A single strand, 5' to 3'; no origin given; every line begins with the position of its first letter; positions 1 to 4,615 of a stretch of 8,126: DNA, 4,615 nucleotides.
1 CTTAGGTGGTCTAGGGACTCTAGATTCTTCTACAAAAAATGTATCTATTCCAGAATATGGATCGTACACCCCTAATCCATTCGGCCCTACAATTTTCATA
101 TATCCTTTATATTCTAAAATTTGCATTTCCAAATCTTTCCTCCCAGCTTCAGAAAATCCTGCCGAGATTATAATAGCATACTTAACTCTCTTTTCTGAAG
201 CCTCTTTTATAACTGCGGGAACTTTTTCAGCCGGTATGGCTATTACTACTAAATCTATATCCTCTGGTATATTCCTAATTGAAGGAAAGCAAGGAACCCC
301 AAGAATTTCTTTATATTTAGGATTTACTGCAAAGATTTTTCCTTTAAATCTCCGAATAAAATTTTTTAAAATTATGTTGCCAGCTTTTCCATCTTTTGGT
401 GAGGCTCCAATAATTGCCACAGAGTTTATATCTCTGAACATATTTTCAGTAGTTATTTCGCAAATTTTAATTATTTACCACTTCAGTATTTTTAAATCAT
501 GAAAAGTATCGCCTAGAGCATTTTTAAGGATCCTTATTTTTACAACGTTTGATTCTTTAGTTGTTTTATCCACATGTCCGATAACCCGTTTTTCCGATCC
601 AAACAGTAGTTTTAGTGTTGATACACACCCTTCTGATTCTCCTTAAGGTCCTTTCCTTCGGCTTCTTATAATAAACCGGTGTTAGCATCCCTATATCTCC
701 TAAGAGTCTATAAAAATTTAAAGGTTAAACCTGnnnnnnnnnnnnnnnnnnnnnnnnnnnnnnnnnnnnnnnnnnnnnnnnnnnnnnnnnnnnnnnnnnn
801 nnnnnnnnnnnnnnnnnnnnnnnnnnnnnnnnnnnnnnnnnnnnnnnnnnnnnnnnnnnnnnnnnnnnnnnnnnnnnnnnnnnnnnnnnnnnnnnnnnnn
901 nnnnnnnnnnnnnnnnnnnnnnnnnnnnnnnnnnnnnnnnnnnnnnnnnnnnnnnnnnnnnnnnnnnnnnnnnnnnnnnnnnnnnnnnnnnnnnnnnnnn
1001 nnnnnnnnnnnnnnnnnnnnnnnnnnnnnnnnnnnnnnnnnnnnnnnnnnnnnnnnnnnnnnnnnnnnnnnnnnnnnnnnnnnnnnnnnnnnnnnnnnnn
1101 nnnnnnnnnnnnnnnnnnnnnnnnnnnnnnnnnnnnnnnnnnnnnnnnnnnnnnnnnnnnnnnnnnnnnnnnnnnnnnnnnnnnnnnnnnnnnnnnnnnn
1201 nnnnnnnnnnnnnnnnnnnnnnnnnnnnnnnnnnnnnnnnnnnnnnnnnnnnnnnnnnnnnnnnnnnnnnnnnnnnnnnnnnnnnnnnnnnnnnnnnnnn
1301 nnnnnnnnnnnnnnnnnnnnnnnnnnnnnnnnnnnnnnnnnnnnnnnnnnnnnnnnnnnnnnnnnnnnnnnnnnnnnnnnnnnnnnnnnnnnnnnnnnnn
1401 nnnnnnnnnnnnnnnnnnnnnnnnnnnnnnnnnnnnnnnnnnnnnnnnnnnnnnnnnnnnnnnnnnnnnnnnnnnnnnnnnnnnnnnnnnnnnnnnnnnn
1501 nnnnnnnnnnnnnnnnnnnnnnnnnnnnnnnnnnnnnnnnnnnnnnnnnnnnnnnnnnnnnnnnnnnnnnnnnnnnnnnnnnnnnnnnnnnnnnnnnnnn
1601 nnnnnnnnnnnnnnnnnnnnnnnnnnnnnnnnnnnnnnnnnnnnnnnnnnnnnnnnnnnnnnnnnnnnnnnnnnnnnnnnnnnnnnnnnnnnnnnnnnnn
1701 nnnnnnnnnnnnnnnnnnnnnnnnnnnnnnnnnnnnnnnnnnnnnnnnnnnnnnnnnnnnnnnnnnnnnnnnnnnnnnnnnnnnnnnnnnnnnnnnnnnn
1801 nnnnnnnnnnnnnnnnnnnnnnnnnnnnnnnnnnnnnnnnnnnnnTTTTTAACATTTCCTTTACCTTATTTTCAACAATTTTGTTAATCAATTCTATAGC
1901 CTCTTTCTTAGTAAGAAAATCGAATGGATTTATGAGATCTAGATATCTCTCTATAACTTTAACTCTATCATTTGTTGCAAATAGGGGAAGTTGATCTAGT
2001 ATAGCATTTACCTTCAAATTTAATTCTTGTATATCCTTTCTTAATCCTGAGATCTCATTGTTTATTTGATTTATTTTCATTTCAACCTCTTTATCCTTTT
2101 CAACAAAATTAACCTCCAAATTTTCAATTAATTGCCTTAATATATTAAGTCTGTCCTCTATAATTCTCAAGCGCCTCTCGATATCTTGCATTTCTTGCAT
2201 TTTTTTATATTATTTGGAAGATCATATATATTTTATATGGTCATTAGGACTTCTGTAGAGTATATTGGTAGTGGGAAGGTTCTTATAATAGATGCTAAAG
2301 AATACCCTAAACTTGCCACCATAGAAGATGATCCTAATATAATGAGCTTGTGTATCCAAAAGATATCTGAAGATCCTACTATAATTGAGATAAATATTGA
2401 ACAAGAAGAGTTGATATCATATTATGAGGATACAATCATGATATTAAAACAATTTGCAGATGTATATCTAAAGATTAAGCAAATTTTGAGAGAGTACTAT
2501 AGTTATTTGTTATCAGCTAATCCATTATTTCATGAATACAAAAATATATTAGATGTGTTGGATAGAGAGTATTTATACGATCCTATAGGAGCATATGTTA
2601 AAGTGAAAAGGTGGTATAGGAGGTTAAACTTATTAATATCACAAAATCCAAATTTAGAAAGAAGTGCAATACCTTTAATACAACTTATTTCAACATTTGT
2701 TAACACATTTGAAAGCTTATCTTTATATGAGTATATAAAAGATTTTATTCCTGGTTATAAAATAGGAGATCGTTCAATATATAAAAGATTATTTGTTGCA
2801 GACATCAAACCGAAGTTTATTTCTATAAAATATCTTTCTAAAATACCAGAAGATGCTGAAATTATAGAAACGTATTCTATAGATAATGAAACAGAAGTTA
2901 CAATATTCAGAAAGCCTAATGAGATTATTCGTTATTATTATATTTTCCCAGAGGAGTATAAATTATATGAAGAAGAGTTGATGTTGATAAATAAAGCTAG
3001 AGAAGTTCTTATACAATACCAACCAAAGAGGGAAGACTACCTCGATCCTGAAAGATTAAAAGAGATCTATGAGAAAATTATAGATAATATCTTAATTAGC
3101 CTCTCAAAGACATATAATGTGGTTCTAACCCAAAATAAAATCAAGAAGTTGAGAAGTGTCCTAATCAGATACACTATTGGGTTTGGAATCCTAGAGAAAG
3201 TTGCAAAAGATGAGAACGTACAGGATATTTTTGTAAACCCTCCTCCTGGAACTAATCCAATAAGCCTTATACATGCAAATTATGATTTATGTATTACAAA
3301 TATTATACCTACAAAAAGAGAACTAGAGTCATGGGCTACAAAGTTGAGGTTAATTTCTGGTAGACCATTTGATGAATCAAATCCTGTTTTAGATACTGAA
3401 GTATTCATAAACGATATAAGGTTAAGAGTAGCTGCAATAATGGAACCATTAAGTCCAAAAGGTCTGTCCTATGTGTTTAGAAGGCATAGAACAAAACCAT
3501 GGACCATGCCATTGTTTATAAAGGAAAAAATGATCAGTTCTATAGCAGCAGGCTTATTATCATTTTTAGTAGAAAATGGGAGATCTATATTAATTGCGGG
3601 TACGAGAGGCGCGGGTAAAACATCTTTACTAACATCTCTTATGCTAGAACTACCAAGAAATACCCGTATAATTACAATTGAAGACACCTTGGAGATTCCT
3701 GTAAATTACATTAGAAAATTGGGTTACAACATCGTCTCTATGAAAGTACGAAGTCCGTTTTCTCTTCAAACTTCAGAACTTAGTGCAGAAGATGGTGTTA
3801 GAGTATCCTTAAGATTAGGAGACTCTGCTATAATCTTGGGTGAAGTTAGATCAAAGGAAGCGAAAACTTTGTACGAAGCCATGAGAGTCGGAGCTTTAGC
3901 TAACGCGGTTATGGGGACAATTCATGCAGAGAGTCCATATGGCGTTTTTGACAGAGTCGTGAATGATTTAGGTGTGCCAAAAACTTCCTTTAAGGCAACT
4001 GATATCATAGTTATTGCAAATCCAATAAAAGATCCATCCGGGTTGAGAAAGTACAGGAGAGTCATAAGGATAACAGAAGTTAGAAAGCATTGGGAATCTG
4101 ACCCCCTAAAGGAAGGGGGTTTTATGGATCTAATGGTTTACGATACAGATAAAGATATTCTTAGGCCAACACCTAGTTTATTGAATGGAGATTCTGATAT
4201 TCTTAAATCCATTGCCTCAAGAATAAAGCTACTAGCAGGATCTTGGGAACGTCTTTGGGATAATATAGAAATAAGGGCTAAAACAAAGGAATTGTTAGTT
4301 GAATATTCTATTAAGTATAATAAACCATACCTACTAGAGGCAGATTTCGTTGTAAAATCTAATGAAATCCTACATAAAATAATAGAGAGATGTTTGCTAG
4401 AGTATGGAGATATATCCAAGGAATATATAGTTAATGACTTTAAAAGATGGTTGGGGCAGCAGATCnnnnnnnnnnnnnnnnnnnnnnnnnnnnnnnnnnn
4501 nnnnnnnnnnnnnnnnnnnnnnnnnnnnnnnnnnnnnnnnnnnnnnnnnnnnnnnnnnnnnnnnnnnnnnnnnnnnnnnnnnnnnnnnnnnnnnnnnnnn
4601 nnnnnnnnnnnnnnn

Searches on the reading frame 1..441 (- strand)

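Call 4: search_protein_families(library=pfam, proteins=[window:1-441:-], max_evalue=0.1)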
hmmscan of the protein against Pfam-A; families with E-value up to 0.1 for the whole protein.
window:1-441:- (147 aa): 5 families
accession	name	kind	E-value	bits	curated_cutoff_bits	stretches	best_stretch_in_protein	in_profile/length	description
PF13380.12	CoA_binding_2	-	5.3e-24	85.3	22.8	1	7-125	2-113/116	CoA binding domain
PF02629.25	CoA_binding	-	3e-16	60.4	22.3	1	6-95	4-97/97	CoA binding domain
PF01408.29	GFO_IDH_MocA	-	0.022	15.9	24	1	44-86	43-87/120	Oxidoreductase family, NAD-binding Rossmann fold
PF03807.23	F420_oxidored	-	0.034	15.2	21.6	1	45-94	42-91/94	NADP oxidoreductase coenzyme F420-dependent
PF01210.29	NAD_Gly3P_dh_N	-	0.065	13.6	23.1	1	59-110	67-119/158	NAD-dependent glycerol-3-phosphate dehydrogenase N-terminus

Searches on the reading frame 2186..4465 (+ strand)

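Call 4: search_protein_families(library=pfam, proteins=[window:2186-4465:+], max_evalue=0.1)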
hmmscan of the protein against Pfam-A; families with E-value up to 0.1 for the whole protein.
window:2186-4465:+ (760 aa): 10 families
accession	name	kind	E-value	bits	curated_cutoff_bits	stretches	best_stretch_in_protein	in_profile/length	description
PF00437.27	T2SSE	-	2.7e-19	69.5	24.9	1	408-611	89-274/370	Type II/IV secretion system protein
PF13191.12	AAA_16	-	0.0024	18.9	32.6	1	463-496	22-55/167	AAA ATPase domain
PF12775.13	AAA_7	-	0.0038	17.2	25.8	1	457-497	25-66/181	P-loop containing dynein motor region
PF00005.33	ABC_tran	-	0.01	16.9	25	1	458-499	4-45/137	ABC transporter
PF13401.12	AAA_22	-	0.019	15.7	27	1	464-500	4-41/130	AAA domain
PF20720.3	nSTAND3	-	0.019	15.1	27.2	1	463-501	15-54/155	Novel STAND NTPase 3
PF13173.12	AAA_14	-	0.021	15.3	27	1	466-501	3-40/129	AAA domain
PF13481.12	AAA_25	-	0.046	13.8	27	0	461-488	29-56/195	AAA domain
PF06068.19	TIP49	-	0.077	12.6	23.8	0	464-500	49-85/347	TIP49 P-loop domain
PF13555.12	AAA_29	-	0.09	13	27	0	464-485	22-42/61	P-loop containing region of AAA domain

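Call 15: search_protein_families(library=ncbifam, proteins=[window:2186-4465:+], max_evalue=0.1)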
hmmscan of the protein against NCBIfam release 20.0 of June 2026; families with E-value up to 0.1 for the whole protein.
window:2186-4465:+ (760 aa): 26 families (the best 25 are shown)
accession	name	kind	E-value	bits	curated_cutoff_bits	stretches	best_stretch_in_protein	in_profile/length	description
NF058587.1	archaellum_moto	equivalog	1.8e-41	142.5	550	1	225-706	29-501/527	archaellum flagellar ATPase motor FlaI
TIGR03819.1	heli_sec_ATPase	hypoth_equivalog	4.1e-35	121.6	373.15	1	306-591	25-297/340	TadA family conjugal transfer-associated ATPase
TIGR02788.1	VirB11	equivalog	2.7e-20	72.6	249.95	1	457-593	136-264/308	P-type DNA transfer ATPase VirB11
TIGR02782.1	TrbB_P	equivalog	6.1e-19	68.4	304.55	1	393-592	67-253/303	P-type conjugative transfer ATPase TrbB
NF053672.1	bindosome_BasE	exception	1e-16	60.8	1000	1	222-707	36-492/512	bindosome assembly system ATPase subunit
NF041000.1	ATPase_ComGA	equivalog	2.6e-14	52.9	300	1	460-610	123-260/267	competence type IV pilus ATPase ComGA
NF010475.0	PRK13900.1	equivalog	3.1e-12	46.2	389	1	457-590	152-278/333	type IV secretion system ATPase VirB11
NF010469.0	PRK13894.1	subfamily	2e-11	43.8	508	1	392-592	79-265/320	conjugal transfer ATPase TrbB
NF010425.0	PRK13851.1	equivalog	4.7e-11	42.1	461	1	458-591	155-280/344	type IV secretion system protein VirB11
TIGR01420.1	pilT_fam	subfamily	2e-09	37.2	319.1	1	465-593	122-241/343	PilT/PilU family type 4a pilus ATPase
NF010407.0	PRK13833.1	subfamily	5e-08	32.7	499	1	396-590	78-258/323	conjugal transfer protein TrbB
TIGR02525.1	plasmid_TraJ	equivalog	3.3e-07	29.6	368.3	1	459-595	144-273/372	plasmid transfer ATPase TraJ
TIGR02533.1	type_II_gspE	equivalog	9e-07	27.9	630.25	1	467-598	245-362/486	type II secretion system ATPase GspE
NF007755.0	PRK10436.1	equivalog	2.6e-06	26.4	617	1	467-611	221-351/465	type II secretion system protein GspE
NF053534.1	T4PilAsmATPsTfpB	equivalog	9.7e-06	24.2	850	1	467-611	338-468/584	type IV pilus assembly ATPase TfpB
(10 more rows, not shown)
